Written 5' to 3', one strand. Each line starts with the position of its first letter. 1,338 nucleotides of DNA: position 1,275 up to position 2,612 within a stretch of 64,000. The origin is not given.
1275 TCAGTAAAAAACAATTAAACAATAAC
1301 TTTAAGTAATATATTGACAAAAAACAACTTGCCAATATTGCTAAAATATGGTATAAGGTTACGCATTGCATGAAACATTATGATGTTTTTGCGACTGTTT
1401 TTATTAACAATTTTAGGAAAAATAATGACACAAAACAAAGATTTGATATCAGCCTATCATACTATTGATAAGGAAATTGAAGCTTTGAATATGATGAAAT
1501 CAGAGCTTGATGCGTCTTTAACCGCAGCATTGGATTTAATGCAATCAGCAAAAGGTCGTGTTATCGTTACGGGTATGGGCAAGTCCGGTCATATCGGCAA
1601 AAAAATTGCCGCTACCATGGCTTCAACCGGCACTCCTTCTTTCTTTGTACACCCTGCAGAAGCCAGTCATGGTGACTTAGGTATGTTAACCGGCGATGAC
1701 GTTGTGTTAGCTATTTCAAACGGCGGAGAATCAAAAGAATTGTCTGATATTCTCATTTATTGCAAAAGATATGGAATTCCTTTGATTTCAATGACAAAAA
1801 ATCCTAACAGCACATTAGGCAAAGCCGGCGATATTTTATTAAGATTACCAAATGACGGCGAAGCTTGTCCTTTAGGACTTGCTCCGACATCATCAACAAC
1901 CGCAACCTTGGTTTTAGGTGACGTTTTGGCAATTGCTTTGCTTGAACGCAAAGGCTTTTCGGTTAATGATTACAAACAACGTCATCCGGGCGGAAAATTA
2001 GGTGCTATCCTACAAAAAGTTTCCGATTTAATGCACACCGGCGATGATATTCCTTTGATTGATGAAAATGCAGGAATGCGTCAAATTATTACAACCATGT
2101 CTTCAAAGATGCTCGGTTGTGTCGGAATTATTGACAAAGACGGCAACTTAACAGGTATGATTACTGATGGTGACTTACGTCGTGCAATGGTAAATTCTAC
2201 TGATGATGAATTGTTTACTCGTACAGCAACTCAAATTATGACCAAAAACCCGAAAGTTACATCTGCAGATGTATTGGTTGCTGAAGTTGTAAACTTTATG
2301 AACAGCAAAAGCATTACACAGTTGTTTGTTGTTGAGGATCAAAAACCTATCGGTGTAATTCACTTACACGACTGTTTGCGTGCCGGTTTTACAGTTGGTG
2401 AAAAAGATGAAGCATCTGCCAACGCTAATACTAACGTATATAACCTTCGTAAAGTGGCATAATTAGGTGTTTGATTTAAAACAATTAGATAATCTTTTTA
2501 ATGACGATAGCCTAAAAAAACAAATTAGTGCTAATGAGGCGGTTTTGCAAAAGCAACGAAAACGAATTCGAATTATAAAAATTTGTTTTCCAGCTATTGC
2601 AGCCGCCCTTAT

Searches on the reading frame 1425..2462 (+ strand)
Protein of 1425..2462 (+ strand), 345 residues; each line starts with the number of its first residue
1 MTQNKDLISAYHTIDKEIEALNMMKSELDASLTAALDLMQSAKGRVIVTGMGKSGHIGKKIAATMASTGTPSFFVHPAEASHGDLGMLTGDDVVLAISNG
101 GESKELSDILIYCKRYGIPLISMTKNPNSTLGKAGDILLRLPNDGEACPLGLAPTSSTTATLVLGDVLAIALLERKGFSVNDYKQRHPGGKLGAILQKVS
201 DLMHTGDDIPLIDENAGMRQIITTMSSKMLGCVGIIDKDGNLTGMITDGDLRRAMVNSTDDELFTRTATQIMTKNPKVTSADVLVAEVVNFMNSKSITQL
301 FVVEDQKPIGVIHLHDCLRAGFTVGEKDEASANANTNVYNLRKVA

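Call 65: find_encoding_contigs(protein=window:1425-2462:+, flank=10000, max_places=3)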
Protein window:1425-2462:+ (345 aa): 6 contigs read that carry it; 2 places shown.
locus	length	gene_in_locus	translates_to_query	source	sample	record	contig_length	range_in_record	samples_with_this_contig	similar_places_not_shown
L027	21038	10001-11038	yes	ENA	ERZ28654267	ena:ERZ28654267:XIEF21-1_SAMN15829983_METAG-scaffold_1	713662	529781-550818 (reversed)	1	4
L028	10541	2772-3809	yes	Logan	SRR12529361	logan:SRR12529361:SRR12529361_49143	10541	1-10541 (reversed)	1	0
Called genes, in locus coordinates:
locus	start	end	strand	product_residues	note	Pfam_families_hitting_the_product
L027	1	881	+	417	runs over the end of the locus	PF00464:SHMT, PF00155:Aminotran_1_2 (weak), PF01212:Beta_elim_lyase (weak)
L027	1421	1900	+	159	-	PF02664:LuxS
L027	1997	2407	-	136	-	-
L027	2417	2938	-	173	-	-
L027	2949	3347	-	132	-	PF04355:BamE (weak)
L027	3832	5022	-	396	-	PF00009:GTP_EFTU, PF03144:GTP_EFTU_D2, PF03143:GTP_EFTU_D3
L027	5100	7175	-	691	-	PF00009:GTP_EFTU, PF03144:GTP_EFTU_D2, PF22042:EF-G_D2, PF14492:EFG_III, PF03764:EFG_IV, PF00679:EFG_C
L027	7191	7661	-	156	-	PF00177:Ribosomal_S7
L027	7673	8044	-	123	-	PF00164:Ribosom_S12_S23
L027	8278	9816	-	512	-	-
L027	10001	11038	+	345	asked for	PF01380:SIS, PF00571:CBS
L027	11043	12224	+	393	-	PF06835:LptC, PF13100:OstA_2 (faint), PF03968:LptD_N (weak)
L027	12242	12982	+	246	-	PF00005:ABC_tran, PF13304:AAA_21 (faint), PF12399:BCA_ABC_TP_C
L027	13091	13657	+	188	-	PF02482:Ribosomal_S30AE, PF16321:Ribosom_S30AE_C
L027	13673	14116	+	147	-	PF00359:PTS_EIIA_2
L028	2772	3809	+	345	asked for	PF01380:SIS, PF00571:CBS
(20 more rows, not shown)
